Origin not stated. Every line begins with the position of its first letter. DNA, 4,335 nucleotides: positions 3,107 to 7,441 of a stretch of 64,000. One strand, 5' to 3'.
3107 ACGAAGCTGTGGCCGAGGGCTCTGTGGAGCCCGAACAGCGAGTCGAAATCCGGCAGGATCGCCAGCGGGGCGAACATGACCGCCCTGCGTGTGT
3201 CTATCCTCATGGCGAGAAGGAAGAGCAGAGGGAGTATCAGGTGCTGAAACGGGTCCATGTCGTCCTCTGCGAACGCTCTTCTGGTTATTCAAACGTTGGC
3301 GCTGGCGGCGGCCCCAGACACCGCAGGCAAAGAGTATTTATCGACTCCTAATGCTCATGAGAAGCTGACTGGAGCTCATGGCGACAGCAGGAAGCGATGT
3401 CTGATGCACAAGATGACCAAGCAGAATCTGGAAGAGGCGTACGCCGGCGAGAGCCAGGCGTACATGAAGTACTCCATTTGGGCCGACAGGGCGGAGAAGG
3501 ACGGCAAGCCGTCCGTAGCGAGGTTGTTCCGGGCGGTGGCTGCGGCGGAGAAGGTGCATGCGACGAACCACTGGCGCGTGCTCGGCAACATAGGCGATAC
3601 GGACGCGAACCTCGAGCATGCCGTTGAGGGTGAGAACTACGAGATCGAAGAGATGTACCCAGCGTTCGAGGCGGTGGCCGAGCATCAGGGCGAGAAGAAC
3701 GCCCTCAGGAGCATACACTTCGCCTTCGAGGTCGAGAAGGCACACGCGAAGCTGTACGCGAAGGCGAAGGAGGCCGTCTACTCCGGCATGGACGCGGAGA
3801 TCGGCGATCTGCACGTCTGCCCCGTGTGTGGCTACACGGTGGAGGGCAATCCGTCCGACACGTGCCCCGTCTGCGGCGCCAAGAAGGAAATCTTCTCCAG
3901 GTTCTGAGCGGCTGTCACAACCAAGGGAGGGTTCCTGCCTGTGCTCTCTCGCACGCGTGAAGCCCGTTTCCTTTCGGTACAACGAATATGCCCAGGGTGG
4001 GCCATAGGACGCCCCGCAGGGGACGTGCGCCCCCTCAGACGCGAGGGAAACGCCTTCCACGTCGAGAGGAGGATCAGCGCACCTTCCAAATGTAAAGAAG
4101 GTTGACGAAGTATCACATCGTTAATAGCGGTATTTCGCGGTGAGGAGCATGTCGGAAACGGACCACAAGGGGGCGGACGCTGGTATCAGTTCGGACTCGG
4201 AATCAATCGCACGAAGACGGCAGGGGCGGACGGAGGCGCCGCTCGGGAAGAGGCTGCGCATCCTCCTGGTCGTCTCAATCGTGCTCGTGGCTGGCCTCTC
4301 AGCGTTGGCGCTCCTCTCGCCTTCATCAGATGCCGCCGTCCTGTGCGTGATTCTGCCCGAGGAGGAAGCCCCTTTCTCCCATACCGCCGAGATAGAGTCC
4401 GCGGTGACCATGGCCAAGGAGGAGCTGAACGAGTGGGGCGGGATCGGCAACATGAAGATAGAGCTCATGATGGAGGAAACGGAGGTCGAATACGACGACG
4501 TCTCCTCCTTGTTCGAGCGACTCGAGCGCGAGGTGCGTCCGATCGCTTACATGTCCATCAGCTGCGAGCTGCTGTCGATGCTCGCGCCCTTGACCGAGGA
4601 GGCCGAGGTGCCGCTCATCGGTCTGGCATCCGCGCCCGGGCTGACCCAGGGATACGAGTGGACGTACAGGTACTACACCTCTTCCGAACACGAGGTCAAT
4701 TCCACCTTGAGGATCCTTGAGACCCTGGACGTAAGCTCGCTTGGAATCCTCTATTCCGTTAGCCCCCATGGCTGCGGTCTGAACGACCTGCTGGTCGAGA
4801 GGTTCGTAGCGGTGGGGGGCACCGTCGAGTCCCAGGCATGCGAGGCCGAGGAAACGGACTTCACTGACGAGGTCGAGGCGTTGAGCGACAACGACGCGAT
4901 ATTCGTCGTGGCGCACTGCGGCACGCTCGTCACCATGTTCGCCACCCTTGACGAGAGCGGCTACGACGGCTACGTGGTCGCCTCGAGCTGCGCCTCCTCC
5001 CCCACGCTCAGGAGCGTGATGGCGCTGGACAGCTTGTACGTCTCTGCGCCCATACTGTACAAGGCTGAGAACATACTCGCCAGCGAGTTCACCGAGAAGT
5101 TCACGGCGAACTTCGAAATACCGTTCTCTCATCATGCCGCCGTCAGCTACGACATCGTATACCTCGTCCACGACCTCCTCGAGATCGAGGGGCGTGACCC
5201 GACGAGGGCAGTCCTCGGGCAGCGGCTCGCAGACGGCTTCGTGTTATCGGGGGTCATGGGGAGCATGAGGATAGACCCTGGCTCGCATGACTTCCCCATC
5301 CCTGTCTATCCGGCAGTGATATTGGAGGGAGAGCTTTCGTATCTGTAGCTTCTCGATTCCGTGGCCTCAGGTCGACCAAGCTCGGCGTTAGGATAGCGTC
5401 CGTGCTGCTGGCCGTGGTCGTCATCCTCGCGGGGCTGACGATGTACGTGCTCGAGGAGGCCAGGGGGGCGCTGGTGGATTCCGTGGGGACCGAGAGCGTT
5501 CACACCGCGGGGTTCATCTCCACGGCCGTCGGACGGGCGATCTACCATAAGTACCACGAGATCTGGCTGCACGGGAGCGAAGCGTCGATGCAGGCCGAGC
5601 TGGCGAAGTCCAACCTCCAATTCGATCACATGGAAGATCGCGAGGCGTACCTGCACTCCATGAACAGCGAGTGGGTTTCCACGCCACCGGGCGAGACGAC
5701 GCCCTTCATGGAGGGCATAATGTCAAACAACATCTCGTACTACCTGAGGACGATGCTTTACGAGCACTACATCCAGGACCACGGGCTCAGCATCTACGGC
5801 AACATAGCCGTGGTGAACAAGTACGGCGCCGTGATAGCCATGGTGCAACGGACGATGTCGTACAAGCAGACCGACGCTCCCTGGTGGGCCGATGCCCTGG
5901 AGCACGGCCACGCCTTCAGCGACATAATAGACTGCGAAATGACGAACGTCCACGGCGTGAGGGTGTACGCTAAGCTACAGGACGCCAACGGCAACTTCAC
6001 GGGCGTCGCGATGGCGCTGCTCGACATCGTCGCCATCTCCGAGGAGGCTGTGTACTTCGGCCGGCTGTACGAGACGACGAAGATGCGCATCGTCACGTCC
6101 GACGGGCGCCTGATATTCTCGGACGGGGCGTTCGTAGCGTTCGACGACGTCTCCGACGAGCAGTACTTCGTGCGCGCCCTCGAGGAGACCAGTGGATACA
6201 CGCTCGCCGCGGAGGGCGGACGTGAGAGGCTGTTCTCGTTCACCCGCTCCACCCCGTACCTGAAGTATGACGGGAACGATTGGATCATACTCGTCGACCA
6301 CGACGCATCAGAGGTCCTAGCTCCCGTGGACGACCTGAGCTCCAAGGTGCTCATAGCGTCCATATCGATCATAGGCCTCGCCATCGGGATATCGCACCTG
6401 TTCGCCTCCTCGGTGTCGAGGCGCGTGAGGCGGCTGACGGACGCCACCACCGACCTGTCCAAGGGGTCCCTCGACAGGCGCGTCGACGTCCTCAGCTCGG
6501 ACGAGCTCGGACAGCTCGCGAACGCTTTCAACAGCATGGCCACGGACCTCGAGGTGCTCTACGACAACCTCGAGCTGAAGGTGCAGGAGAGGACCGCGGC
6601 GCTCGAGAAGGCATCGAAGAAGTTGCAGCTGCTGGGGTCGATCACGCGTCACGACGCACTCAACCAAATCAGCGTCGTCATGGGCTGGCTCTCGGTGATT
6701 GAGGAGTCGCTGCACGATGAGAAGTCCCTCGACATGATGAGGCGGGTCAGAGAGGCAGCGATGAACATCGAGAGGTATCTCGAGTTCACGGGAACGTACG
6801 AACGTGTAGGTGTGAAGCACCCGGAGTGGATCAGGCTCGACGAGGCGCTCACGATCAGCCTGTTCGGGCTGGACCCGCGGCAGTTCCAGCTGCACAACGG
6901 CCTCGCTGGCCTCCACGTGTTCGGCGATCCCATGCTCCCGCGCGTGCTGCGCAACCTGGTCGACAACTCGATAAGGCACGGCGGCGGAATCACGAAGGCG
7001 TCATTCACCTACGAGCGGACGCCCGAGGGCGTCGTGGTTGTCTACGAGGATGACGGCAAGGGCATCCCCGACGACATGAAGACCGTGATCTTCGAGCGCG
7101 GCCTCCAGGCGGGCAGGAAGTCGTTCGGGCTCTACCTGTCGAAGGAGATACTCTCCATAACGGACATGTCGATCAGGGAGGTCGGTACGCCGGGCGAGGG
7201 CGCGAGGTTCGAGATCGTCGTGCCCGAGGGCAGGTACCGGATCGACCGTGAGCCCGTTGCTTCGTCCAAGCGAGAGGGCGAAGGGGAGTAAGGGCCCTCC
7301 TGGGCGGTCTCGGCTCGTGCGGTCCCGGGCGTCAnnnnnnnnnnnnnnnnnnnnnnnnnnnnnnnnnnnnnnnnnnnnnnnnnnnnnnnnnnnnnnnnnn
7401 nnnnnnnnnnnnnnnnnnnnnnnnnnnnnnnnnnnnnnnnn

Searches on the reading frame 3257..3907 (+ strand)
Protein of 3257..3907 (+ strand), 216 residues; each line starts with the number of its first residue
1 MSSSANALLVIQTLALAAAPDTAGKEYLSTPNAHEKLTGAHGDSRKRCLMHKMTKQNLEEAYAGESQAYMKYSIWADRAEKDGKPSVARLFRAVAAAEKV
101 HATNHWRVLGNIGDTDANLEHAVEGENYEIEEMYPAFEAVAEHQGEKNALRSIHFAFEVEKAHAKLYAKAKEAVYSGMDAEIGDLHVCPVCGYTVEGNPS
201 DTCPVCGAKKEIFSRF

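Call 10: search_protein_families(library=pfam, proteins=[window:3257-3907:+], max_evalue=0.0001)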
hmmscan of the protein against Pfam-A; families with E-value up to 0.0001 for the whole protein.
window:3257-3907:+ (216 aa): 2 families
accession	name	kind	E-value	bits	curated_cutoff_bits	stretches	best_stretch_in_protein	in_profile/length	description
PF02915.23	Rubrerythrin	-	3.2e-23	83.1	22.8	1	57-170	2-136/137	Rubrerythrin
PF21349.2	RUBY_RBDX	-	1.3e-09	37.8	26.5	1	187-213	2-29/30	Rubrerythrin, rubredoxin-like domain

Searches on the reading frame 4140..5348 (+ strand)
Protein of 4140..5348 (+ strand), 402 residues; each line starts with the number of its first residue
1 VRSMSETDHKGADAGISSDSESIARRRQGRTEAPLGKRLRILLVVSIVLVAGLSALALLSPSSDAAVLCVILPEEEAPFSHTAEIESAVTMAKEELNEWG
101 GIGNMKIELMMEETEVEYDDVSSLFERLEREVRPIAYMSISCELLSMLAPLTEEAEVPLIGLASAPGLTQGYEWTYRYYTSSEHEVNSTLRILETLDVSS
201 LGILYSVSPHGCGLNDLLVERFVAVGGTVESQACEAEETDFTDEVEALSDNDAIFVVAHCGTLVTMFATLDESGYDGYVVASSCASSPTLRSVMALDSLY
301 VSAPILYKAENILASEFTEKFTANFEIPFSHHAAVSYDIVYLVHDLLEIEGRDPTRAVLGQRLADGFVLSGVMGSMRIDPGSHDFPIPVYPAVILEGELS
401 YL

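Call 3: search_protein_families(library=pfam, proteins=[window:4140-5348:+])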
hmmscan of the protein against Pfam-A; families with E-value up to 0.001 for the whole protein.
window:4140-5348:+ (402 aa): 2 families
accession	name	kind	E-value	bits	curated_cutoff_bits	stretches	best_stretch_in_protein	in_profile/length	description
PF13458.12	Peripla_BP_6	-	1.9e-22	80.9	31.7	1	85-383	21-327/343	Periplasmic binding protein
PF01094.35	ANF_receptor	-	4.9e-09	36.1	25.4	1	86-343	3-286/353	Receptor family ligand binding region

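Call 5: search_protein_families(library=ncbifam, proteins=[window:4140-5348:+], max_evalue=0.00001)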
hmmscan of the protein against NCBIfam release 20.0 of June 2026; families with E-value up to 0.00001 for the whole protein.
window:4140-5348:+ (402 aa): 0 families

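Call 64: search_solved_structures(query=window:4140-5348:+, max_evalue=0.001)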
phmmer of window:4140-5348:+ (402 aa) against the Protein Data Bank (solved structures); distinct sequences matched with E-value up to 0.001: 2.
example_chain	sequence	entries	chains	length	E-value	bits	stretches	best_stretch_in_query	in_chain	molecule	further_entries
3td9_A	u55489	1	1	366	1.2e-10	44.6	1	105-381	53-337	Branched chain amino acid ABC transporter, periplasmic amino acid-binding protein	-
4mlc_A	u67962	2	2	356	5.8e-06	29.2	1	87-397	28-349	Extracellular ligand-binding receptor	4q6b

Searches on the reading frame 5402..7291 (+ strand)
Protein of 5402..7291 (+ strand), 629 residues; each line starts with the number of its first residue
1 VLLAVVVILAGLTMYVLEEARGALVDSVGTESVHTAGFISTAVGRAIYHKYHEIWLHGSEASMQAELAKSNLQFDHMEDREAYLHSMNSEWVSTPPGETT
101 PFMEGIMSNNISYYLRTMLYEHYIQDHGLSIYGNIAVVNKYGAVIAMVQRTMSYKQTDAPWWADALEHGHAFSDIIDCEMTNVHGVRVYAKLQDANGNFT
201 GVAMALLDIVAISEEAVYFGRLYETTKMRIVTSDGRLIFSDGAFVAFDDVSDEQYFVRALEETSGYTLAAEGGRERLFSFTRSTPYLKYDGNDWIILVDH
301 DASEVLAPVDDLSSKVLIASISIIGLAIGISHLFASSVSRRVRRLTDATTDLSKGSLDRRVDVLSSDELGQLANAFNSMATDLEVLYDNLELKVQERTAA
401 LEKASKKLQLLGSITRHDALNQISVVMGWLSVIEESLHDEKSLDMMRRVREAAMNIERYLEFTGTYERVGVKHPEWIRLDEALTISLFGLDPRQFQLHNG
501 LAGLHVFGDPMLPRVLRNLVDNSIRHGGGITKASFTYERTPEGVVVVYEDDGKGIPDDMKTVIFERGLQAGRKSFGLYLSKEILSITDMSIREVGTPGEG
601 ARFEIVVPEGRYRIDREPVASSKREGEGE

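Call 3: search_protein_families(library=pfam, proteins=[window:5402-7291:+])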
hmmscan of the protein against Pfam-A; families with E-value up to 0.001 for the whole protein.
window:5402-7291:+ (629 aa): 3 families
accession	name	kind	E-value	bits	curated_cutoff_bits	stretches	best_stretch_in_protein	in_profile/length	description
PF00672.30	HAMP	-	9.7e-15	55.1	25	1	333-384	1-52/53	HAMP domain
PF02518.31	HATPase_c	-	1.6e-13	51.5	26.4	1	512-609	6-109/111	Histidine kinase-, DNA gyrase B-, and HSP90-like ATPase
PF02743.24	dCache_1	-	3.4e-06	27.2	45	1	132-296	68-225/240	Cache domain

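Call 5: search_protein_families(library=ncbifam, proteins=[window:5402-7291:+], max_evalue=0.00001)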
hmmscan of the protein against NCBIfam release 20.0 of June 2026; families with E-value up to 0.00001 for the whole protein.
window:5402-7291:+ (629 aa): 31 families (the best 25 are shown)
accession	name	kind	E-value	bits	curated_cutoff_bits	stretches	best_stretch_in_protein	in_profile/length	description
NF040691.1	MtrAB_MtrB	equivalog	1.1e-18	67.5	450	2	312-390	186-264/507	MtrAB system histidine kinase MtrB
NF033092.0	HK_WalK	equivalog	1.4e-16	60.3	725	1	296-385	159-248/594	cell wall metabolism sensor histidine kinase WalK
NF008184.0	PRK10935.1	equivalog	2e-16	59.7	553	1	316-447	154-284/565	nitrate/nitrite two-component system sensor histidine kinase NarQ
NF012163.2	BaeS_SmeS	equivalog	8.4e-16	57.9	500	1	317-384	168-234/457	sensor histidine kinase efflux regulator BaeS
NF011874.0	PRK15347.1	equivalog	1.8e-15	56.1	852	1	275-407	259-390/921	two component system sensor kinase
NF038263.1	prot_phos_SiaA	equivalog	6.8e-15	54.6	700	1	294-409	289-405/658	biofilm regulation protein phosphatase SiaA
NF007837.0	PRK10549.1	equivalog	3.5e-14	52.4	603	1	316-384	167-234/466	envelope stress sensor histidine kinase BaeS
TIGR01386.1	cztS_silS_copS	subfamily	2.1e-13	50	292.55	1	223-390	78-241/457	heavy metal sensor histidine kinase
NF007004.0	PRK09467.1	equivalog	1.2e-12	47.4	415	1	315-389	157-231/440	two-component system sensor histidine kinase EnvZ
NF008312.0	PRK11100.1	equivalog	1.3e-11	44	356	0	303-384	171-251/477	two-component system sensor histidine kinase CreC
NF007898.0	PRK10604.1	equivalog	4.9e-11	42.5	478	0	509-566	316-372/433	two-component system sensor histidine kinase RstB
NF007896.0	PRK10600.1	equivalog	1.7e-10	40.2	578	1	328-414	169-254/598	nitrate/nitrite two-component system sensor histidine kinase NarX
NF047496.1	HK_LIC11548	equivalog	1.8e-09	36.9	750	1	318-404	279-363/589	LIC_11548 family sensor histidine kinase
NF008468.0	PRK11360.1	equivalog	1.9e-08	33.2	646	0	512-609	507-608/616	two-component system sensor histidine kinase AtoS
NF041210.1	his_kin_PieS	equivalog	2.4e-08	33.4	850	1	323-397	176-248/474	two component system sensor histidine kinase PieS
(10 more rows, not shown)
